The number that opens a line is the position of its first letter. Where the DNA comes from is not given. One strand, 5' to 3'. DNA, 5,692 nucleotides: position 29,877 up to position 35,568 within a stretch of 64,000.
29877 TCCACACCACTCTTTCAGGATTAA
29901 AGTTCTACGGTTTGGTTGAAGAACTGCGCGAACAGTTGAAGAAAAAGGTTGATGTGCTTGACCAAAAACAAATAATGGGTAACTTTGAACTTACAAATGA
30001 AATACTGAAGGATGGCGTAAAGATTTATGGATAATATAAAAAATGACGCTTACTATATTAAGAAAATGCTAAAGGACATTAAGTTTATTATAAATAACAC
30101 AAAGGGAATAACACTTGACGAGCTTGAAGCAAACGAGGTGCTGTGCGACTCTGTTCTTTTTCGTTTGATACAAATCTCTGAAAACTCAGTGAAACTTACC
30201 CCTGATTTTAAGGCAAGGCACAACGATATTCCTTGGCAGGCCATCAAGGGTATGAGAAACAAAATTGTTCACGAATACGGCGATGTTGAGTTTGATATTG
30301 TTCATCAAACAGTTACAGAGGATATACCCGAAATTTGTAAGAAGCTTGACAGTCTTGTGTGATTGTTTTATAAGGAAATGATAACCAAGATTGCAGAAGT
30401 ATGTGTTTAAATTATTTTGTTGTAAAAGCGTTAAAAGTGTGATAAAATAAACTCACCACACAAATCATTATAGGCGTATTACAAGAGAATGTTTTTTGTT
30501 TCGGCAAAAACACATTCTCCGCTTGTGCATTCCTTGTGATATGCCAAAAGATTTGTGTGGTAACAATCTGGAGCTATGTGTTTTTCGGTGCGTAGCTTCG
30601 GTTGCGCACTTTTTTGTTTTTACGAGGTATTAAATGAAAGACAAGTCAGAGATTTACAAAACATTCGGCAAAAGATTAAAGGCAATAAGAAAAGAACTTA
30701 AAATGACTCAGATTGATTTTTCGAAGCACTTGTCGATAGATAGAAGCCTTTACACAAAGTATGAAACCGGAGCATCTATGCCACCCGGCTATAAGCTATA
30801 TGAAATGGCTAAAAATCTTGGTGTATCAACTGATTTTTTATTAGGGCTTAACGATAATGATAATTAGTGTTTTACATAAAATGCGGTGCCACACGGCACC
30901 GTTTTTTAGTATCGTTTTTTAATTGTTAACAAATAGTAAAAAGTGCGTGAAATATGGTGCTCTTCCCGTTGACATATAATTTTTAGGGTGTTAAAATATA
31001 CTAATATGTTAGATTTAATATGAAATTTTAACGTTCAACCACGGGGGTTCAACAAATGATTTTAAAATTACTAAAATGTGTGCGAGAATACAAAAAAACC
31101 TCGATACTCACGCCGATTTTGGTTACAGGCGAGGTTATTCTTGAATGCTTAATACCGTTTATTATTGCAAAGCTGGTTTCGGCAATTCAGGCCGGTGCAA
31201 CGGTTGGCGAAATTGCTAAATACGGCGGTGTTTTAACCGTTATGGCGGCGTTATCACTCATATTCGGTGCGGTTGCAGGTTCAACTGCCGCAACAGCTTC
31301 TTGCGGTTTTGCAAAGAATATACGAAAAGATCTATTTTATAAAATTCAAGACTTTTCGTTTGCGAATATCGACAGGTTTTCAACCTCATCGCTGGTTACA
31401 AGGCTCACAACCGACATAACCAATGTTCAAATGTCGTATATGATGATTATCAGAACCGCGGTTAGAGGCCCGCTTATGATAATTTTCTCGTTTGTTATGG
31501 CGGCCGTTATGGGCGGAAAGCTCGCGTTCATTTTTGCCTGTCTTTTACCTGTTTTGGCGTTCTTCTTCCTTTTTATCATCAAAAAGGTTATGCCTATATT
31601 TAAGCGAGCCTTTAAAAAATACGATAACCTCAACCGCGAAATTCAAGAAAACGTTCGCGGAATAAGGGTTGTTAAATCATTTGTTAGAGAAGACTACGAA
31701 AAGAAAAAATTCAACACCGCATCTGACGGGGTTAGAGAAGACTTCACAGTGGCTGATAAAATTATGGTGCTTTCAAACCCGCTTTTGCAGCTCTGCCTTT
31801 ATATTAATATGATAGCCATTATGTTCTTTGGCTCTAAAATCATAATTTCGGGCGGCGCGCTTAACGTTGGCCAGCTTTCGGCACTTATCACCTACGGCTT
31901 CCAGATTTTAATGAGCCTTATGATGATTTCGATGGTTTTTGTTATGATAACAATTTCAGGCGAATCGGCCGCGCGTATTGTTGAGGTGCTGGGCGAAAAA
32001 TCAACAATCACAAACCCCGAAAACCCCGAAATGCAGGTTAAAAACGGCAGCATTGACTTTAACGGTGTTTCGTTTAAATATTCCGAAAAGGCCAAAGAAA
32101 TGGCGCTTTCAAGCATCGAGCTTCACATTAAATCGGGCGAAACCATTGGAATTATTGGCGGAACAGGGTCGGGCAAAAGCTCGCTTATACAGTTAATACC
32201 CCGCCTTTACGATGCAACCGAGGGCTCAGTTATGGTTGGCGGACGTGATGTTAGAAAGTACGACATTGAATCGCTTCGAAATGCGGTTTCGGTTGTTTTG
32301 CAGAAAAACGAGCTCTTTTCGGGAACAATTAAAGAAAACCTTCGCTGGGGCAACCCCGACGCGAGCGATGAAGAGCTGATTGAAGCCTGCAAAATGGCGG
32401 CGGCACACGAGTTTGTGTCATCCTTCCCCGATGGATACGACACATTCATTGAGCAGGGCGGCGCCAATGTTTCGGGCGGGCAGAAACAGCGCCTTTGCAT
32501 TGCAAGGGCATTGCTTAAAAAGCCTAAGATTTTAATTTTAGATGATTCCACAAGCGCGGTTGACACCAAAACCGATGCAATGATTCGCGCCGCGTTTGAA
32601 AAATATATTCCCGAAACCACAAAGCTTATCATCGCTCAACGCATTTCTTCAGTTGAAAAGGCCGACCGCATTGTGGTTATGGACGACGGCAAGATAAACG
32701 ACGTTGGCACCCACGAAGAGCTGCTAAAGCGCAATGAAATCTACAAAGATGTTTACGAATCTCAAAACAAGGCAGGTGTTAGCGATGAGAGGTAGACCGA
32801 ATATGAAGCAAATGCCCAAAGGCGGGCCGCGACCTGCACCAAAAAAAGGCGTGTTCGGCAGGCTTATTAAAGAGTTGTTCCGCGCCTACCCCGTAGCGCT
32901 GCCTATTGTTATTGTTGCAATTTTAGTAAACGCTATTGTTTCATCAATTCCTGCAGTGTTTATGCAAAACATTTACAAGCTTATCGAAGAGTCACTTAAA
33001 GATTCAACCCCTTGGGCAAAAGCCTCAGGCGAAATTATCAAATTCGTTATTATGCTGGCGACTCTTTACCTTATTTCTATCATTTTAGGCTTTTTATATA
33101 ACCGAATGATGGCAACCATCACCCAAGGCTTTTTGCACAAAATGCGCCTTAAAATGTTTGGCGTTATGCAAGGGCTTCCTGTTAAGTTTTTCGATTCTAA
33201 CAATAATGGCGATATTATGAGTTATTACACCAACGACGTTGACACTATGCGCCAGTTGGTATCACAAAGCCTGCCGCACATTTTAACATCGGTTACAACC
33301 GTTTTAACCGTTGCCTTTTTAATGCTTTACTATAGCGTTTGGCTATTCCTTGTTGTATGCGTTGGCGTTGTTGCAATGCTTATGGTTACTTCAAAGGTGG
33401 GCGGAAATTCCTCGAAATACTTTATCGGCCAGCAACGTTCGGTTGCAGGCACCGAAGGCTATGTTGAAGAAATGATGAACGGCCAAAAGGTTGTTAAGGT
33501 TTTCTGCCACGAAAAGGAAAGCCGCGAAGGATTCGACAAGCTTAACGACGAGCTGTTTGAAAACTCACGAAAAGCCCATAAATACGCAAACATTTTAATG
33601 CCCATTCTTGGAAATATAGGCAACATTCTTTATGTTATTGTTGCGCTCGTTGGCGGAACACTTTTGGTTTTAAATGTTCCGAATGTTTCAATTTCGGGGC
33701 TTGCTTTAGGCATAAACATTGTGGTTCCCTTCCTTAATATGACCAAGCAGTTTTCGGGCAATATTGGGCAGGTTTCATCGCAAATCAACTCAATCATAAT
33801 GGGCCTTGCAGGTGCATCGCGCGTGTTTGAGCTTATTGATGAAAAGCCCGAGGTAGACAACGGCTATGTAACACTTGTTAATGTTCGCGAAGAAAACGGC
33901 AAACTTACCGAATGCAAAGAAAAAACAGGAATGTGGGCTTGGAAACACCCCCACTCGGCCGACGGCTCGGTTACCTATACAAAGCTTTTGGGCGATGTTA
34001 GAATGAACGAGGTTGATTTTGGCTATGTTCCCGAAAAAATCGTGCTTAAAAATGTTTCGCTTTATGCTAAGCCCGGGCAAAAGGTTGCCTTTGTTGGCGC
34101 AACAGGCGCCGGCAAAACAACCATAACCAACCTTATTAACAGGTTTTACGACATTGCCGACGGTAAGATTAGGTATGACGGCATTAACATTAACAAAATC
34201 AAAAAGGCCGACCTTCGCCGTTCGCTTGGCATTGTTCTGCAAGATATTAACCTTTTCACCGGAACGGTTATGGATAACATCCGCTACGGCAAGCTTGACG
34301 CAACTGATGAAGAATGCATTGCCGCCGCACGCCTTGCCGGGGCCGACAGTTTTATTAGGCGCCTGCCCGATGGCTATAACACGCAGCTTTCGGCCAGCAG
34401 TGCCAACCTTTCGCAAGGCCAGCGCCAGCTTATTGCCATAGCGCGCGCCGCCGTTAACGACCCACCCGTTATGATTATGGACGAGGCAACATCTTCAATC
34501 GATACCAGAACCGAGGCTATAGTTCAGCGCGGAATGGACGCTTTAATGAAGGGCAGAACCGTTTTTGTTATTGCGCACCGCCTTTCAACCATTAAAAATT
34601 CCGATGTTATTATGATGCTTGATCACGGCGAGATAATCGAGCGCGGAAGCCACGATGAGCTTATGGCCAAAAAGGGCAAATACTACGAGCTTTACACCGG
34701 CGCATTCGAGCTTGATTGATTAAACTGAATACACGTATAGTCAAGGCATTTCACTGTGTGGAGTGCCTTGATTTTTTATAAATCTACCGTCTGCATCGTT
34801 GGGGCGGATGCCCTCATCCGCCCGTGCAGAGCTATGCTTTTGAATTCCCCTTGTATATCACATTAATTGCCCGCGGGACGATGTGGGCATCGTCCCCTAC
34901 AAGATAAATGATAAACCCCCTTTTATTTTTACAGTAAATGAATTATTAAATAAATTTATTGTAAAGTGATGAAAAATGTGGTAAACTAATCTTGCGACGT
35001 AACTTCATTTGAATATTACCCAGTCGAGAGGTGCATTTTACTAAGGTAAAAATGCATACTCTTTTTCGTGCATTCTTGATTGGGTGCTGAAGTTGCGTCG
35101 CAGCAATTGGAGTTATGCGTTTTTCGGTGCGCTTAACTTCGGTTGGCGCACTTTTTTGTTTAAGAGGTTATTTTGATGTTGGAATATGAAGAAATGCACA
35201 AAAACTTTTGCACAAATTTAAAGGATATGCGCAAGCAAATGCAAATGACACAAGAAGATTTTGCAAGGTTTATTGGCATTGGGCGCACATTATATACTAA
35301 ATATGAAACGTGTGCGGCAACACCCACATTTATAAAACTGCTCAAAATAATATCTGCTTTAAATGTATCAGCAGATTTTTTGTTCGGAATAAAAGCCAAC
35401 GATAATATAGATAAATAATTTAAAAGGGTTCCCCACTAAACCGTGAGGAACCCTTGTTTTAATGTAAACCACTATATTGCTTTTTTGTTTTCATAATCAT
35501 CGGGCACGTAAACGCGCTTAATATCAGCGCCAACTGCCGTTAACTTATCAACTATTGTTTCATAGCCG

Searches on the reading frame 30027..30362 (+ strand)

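Call 17: search_protein_families(library=pfam, proteins=[window:30027-30362:+], max_evalue=0.01)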
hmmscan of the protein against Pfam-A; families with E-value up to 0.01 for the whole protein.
window:30027-30362:+ (111 aa): 1 family
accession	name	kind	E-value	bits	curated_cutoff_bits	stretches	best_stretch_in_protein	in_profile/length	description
PF01934.22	HepT-like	-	2e-19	69.9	23.5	1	14-107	1-117/120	Ribonuclease HepT-like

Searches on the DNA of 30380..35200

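Call 49: search_rna_families(source=window, start=30380, end=35200, threshold=evalue, max_evalue=1)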
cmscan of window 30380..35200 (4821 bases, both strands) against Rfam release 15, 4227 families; matches with E-value up to 1: 0.
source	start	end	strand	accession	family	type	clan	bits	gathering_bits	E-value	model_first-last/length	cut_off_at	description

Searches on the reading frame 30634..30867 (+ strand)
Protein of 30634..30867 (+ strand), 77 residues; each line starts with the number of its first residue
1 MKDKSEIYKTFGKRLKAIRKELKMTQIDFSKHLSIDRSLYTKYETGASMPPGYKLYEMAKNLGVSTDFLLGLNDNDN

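Call 17: search_protein_families(library=pfam, proteins=[window:30634-30867:+], max_evalue=0.01)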
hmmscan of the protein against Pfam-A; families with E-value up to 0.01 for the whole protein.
window:30634-30867:+ (77 aa): 4 families
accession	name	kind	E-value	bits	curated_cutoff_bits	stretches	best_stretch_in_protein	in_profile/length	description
PF12844.13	HTH_19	-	1.2e-13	51.2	30.2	1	12-72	1-61/64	Helix-turn-helix domain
PF01381.28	HTH_3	-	3.8e-12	46.5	23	1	15-69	1-55/55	Helix-turn-helix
PF13560.12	HTH_31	-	3.5e-06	27.7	27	1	11-65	2-57/64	Helix-turn-helix domain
PF22495.2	HTH_92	-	0.00014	21.6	27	1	16-52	1-37/45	RsaL-like HTH domain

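Call 40: search_protein_families(library=ncbifam, proteins=[window:30634-30867:+], max_evalue=0.01)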
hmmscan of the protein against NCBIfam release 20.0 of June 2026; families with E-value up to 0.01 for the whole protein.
window:30634-30867:+ (77 aa): 7 families
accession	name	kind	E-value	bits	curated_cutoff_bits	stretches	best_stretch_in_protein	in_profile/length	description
NF041951.1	phage_RstR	subfamily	1.1e-13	51.3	80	1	10-75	2-67/108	RstR family transcriptional repressor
NF007257.0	PRK09706.1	subfamily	3.6e-09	36.5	101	1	9-70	4-65/135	transcriptional repressor DicA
NF047948.1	male_kill_WMK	equivalog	4.4e-08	32.9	300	1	4-75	156-227/300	WO male-killing family protein Wmk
TIGR03830.1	CxxCG_CxxCG_HTH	subfamily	1.8e-05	24.5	61.8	1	12-51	67-106/127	type II TA system antitoxin MqsA family protein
NF041575.1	antitoxPezA_Strep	equivalog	5.7e-05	23.1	290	1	11-65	2-56/158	type II toxin-antitoxin system antitoxin PezA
TIGR00270.2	TIGR00270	equivalog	0.00039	20.3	110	1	4-64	69-129/159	multiprotein bridging factor aMBF1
TIGR03070.1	couple_hipB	subfamily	0.00062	19.7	71.65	1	10-47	2-39/58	type II toxin-antitoxin system Y4mF family antitoxin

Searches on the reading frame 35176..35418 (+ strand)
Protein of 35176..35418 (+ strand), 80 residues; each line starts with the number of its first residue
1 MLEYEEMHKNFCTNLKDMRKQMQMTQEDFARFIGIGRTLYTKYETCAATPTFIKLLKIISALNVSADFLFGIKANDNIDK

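Call 17: search_protein_families(library=pfam, proteins=[window:35176-35418:+], max_evalue=0.01)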
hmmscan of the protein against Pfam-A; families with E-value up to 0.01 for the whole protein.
window:35176-35418:+ (80 aa): 5 families
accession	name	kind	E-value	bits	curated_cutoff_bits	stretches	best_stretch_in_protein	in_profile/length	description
PF01381.28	HTH_3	-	9.8e-12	45.2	23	1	15-69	1-55/55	Helix-turn-helix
PF12844.13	HTH_19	-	2e-07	31.2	30.2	1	14-69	3-58/64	Helix-turn-helix domain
PF13443.12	HTH_26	-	4.7e-05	24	22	1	14-65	1-53/63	Cro/C1-type HTH DNA-binding domain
PF13560.12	HTH_31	-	7.6e-05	23.4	27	1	15-66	6-58/64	Helix-turn-helix domain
PF15731.11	MqsA_antitoxin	-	0.00035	21.1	30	1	13-60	72-121/131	Antitoxin component of bacterial toxin-antitoxin system, MqsA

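Call 40: search_protein_families(library=ncbifam, proteins=[window:35176-35418:+], max_evalue=0.01)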
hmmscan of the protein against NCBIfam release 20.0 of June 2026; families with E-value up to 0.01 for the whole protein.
window:35176-35418:+ (80 aa): 9 families
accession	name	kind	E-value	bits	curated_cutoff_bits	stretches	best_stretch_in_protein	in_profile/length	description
NF041951.1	phage_RstR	subfamily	8.2e-15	55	80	1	11-77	3-69/108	RstR family transcriptional repressor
TIGR03070.1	couple_hipB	subfamily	1.3e-09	37.8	71.65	1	13-64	5-56/58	type II toxin-antitoxin system Y4mF family antitoxin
TIGR03830.1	CxxCG_CxxCG_HTH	subfamily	3.4e-07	30.1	61.8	1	13-59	67-116/127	type II TA system antitoxin MqsA family protein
NF007271.0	PRK09726.1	equivalog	3.7e-06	26.9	79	1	12-66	14-68/88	type II toxin-antitoxin system antitoxin HipB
NF041575.1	antitoxPezA_Strep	equivalog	4.4e-06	26.8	290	1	13-65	4-56/158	type II toxin-antitoxin system antitoxin PezA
NF007257.0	PRK09706.1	subfamily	5.8e-05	22.9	101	1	9-71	4-67/135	transcriptional repressor DicA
NF047948.1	male_kill_WMK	equivalog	6.4e-05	22.5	300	1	5-76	157-227/300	WO male-killing family protein Wmk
TIGR00270.2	TIGR00270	equivalog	0.00017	21.4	110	1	5-64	70-129/159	multiprotein bridging factor aMBF1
NF007481.0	PRK10072.1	equivalog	0.00071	20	110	1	8-61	31-86/96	HTH-type transcriptional regulator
